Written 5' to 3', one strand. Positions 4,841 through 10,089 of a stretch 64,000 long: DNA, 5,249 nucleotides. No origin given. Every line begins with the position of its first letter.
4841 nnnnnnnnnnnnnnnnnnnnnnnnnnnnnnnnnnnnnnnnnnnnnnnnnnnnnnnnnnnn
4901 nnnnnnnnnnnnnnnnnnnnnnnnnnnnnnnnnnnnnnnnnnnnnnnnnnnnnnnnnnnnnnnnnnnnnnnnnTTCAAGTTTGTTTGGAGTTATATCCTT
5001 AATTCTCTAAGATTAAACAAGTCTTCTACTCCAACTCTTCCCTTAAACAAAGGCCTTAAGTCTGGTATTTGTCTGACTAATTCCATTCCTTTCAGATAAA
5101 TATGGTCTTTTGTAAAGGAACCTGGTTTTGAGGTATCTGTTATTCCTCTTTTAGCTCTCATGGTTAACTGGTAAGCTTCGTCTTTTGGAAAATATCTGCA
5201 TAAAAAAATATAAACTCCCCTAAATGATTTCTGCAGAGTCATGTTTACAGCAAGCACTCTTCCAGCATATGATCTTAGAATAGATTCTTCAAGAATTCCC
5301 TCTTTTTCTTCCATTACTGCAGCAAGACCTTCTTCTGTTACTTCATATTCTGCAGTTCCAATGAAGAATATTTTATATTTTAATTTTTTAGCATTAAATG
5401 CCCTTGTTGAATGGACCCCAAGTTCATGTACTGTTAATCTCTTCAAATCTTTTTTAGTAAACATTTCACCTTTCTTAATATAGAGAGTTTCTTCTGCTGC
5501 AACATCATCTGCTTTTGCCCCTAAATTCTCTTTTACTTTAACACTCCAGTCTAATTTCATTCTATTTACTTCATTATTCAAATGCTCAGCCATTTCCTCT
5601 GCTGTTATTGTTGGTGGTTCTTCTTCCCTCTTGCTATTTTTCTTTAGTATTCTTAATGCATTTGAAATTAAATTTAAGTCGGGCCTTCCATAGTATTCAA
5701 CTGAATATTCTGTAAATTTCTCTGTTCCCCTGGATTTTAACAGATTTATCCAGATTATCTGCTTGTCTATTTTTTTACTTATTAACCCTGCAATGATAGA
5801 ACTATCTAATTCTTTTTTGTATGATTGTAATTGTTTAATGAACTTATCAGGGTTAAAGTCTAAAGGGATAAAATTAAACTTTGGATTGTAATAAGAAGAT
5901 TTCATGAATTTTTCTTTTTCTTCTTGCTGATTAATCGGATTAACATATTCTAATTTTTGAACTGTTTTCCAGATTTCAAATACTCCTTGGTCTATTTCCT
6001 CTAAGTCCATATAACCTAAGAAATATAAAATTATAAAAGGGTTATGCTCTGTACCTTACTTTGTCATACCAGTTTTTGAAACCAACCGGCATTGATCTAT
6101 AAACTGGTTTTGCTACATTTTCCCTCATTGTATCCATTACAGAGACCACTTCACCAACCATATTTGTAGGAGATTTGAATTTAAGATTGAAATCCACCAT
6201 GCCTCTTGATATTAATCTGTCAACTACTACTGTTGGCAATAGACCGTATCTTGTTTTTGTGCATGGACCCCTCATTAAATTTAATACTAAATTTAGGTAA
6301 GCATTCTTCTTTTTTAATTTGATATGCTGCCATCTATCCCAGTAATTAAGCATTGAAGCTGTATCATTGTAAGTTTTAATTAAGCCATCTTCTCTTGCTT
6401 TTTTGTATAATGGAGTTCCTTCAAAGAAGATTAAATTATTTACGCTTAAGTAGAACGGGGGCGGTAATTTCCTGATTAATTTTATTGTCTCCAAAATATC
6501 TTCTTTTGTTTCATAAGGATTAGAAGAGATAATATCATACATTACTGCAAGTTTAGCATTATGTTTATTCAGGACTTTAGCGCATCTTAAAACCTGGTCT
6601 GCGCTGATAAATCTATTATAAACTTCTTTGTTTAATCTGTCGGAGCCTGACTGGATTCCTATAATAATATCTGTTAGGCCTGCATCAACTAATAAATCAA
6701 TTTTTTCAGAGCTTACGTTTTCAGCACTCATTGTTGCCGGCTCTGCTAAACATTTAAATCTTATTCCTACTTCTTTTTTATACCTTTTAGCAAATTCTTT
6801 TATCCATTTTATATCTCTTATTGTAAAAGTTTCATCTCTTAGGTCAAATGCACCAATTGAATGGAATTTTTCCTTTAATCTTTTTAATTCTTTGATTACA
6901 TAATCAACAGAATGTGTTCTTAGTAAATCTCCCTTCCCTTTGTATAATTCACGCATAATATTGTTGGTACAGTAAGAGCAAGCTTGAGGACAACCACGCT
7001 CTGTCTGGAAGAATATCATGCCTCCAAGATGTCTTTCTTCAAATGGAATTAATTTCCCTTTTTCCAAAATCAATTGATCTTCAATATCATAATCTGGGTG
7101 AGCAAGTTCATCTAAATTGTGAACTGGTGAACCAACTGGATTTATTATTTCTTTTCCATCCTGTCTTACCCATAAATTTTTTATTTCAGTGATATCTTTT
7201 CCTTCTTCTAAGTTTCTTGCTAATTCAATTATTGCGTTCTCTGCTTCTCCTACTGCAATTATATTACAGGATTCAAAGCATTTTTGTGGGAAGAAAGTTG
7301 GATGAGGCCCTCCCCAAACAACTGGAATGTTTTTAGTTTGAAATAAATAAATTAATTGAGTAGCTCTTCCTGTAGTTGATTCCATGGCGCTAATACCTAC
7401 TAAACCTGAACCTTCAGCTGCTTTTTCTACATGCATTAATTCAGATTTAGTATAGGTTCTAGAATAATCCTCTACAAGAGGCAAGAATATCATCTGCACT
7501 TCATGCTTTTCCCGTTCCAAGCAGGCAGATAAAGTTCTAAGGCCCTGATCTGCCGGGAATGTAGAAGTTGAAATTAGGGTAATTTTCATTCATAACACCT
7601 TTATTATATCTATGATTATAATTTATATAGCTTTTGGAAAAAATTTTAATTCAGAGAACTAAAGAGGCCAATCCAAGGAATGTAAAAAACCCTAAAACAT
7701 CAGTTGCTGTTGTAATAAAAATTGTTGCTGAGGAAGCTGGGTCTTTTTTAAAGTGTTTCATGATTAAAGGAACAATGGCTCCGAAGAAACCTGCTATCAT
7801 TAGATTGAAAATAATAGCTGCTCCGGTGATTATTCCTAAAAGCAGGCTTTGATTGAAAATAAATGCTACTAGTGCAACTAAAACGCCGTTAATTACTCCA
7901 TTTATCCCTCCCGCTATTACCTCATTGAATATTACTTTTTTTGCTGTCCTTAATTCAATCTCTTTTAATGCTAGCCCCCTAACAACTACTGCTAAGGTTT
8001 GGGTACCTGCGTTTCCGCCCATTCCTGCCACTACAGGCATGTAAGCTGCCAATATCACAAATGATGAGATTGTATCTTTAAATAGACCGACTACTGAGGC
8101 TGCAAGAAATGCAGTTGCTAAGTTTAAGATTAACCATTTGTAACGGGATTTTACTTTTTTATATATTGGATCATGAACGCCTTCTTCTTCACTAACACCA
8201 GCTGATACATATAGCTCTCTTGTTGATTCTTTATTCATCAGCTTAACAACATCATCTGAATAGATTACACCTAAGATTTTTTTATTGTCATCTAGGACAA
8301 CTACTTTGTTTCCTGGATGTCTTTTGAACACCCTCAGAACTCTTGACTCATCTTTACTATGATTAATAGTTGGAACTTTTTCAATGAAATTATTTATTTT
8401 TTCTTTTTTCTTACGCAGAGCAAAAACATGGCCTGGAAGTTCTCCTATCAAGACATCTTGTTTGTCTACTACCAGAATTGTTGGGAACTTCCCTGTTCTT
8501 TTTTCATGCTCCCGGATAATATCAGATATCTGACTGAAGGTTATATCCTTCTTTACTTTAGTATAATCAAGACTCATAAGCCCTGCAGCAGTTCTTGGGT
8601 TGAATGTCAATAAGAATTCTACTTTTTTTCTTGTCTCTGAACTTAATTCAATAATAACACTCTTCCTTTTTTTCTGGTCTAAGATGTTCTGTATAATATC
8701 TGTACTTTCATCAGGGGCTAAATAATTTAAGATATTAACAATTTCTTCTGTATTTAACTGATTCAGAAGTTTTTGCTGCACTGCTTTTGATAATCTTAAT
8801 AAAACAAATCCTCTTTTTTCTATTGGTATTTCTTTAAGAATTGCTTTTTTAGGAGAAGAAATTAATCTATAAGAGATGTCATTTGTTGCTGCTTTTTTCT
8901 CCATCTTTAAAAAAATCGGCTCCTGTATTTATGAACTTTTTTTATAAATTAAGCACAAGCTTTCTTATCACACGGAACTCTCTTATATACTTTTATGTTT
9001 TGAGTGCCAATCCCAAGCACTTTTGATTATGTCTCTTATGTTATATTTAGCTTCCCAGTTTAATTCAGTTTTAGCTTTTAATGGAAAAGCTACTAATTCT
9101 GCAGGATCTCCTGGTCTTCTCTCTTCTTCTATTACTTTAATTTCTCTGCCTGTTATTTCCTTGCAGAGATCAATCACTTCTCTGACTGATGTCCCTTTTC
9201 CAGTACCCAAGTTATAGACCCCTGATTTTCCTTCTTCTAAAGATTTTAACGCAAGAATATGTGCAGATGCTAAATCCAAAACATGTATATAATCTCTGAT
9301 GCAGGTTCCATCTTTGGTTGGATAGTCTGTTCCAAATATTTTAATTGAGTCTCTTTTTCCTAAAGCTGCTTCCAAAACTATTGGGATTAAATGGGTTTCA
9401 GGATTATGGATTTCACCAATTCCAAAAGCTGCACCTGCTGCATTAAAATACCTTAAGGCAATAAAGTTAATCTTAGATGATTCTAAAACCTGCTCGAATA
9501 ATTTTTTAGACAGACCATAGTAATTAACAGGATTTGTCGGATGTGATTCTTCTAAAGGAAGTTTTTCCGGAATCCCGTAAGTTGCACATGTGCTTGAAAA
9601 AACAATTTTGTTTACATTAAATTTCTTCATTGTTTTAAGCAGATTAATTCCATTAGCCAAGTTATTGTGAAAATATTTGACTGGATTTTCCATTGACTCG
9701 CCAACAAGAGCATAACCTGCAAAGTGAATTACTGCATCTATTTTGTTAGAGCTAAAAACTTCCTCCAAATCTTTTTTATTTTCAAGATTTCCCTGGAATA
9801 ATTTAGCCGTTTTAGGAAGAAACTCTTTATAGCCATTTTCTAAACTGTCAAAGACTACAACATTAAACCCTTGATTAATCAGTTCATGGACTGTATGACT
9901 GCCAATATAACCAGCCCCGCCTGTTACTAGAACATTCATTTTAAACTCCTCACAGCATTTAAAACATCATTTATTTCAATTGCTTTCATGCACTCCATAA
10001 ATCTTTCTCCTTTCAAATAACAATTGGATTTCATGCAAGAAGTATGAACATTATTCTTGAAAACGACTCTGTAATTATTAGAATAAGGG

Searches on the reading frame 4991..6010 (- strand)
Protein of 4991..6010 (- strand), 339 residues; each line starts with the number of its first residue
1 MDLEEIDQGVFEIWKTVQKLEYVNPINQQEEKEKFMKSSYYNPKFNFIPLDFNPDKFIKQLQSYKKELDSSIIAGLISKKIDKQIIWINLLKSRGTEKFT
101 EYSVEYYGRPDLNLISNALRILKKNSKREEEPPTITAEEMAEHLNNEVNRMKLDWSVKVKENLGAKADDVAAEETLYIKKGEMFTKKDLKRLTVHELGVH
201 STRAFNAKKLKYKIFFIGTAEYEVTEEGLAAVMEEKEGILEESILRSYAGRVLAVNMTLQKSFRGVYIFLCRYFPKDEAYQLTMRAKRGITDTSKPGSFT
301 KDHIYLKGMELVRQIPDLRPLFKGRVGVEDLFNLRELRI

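Call 20: search_protein_families(library=pfam, proteins=[window:4991-6010:-], max_evalue=0.00001)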
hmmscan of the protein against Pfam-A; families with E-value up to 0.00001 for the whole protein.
window:4991-6010:- (339 aa): 1 family
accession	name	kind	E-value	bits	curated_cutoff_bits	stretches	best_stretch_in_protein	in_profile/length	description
PF08014.17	MATCAP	-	5.2e-53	180.7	27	1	35-337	3-331/365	Microtubule-associated tyrosine carboxypeptidase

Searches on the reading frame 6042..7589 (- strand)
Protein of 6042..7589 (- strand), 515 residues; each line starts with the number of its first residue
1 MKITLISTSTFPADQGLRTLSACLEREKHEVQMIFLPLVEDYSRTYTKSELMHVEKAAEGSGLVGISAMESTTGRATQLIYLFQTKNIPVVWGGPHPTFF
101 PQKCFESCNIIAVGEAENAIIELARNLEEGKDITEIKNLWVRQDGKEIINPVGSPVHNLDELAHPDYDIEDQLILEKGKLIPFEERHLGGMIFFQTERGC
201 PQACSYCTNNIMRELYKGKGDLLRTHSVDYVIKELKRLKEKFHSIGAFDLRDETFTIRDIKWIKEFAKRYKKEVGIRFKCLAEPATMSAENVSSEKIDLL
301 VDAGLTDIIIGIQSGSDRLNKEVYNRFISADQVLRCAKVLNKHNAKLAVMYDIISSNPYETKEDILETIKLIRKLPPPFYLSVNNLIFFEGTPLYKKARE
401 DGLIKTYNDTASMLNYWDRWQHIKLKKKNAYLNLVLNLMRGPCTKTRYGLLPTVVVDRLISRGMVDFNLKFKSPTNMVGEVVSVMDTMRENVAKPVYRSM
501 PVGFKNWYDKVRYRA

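Call 20: search_protein_families(library=pfam, proteins=[window:6042-7589:-], max_evalue=0.00001)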
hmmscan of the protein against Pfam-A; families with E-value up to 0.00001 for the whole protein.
window:6042-7589:- (515 aa): 2 families
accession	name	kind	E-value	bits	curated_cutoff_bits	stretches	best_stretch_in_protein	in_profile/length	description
PF04055.27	Radical_SAM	-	3.2e-16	60.4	29.5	1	198-372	5-166/166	Radical SAM superfamily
PF02310.24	B12-binding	-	6.6e-11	42.5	32.1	1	4-123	4-120/121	B12 binding domain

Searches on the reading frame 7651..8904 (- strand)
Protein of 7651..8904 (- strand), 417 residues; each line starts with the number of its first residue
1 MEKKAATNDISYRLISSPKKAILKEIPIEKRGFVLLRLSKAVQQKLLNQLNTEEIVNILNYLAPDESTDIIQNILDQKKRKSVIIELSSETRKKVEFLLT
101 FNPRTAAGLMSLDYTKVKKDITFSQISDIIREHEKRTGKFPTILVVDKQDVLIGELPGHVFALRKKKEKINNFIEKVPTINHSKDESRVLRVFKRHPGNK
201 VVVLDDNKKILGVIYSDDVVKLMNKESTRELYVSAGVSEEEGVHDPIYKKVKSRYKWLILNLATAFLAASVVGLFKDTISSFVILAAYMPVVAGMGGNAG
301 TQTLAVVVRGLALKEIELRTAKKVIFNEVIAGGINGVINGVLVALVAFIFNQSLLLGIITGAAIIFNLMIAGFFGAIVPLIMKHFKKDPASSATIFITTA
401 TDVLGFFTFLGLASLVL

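Call 20: search_protein_families(library=pfam, proteins=[window:7651-8904:-], max_evalue=0.00001)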
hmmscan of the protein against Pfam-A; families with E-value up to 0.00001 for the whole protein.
window:7651-8904:- (417 aa): 3 families
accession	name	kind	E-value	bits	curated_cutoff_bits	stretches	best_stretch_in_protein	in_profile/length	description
PF01769.21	MgtE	-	6.7e-34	117.3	27.6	1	289-412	1-125/125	Divalent cation transporter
PF03448.22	MgtE_N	-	2.3e-12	47.8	25.9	1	19-103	18-101/102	MgtE intracellular N domain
PF00571.33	CBS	-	3e-06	27.9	24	0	176-223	8-55/57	CBS domain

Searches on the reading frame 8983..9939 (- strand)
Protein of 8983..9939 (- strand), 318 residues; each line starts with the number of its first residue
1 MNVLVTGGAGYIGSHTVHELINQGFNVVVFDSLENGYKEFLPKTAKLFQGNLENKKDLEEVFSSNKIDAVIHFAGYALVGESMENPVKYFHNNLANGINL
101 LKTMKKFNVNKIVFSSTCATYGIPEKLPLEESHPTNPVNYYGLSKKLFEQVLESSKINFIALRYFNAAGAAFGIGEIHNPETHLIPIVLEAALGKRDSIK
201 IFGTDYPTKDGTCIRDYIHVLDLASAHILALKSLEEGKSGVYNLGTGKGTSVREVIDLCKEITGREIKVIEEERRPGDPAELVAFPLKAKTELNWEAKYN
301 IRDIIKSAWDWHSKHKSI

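Call 20: search_protein_families(library=pfam, proteins=[window:8983-9939:-], max_evalue=0.00001)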
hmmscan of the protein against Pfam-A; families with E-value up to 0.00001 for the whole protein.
window:8983-9939:- (318 aa): 7 families
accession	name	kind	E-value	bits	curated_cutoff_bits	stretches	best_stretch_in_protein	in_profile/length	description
PF01370.27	Epimerase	-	6.6e-57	193.1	20.9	1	3-245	1-240/240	NAD dependent epimerase/dehydratase family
PF16363.11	GDP_Man_Dehyd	-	1.2e-47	163.4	27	1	4-306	1-330/332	GDP-mannose 4,6 dehydratase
PF01073.25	3Beta_HSD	-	1.7e-14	54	22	1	4-238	1-236/280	3-beta hydroxysteroid dehydrogenase/isomerase family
PF04321.23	RmlD_sub_bind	-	3.2e-14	53.1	27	1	1-163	1-147/287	RmlD substrate binding domain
PF02719.21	Polysacc_synt_2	-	1.5e-13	51.1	20.2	1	3-167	1-171/293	Polysaccharide biosynthesis protein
PF13460.12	NAD_binding_10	-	3.9e-12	46.9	27.2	1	7-163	1-142/184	NAD(P)H-binding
PF05368.20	NmrA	-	1.1e-08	35.5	27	1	3-267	5-238/298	NmrA-like family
